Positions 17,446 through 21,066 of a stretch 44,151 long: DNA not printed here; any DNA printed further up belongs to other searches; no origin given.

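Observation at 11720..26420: Array of at least 11 (probably ~17) ancient, highly diverged modules with a three-part signature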

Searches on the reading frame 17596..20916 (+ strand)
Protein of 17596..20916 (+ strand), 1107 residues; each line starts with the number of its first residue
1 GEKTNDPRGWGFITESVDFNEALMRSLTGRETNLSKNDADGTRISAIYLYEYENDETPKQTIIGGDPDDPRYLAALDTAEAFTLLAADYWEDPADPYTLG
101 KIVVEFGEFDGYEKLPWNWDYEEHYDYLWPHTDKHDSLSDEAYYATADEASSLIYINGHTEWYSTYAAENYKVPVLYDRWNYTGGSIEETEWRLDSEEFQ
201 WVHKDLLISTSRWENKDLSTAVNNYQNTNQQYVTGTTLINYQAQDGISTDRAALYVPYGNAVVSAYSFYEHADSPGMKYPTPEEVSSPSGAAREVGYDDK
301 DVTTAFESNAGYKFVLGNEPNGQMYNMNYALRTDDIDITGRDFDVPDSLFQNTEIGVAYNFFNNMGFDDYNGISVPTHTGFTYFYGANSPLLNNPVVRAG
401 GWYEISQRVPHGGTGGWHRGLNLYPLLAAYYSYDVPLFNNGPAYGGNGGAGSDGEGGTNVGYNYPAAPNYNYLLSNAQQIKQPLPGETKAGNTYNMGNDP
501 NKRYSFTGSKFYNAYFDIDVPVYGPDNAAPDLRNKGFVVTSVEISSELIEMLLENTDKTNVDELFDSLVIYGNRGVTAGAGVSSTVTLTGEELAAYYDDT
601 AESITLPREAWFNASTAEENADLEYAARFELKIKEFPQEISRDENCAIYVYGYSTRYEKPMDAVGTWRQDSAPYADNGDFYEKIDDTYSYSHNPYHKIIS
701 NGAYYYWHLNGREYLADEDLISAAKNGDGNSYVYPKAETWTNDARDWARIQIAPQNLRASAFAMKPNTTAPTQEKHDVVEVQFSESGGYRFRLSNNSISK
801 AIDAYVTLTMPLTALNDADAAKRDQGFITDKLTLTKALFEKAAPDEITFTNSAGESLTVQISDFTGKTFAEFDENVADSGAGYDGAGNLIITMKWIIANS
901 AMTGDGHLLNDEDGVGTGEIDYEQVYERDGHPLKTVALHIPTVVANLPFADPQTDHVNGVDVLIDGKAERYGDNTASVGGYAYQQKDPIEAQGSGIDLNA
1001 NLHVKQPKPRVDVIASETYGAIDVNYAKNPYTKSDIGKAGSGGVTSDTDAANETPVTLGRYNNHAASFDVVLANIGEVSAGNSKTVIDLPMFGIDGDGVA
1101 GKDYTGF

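Call 40: find_related_loci(query=A2, collection=genome_contigs, flank=10000)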
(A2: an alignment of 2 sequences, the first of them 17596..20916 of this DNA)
Query A2 (1107 aa) in genome_contigs; peptide patterns used: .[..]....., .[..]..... (x = any residue, [..] = any of these).
73 stretches matched a pattern, but none encodes a relative of the query by tblastn (E <= 1e-3).
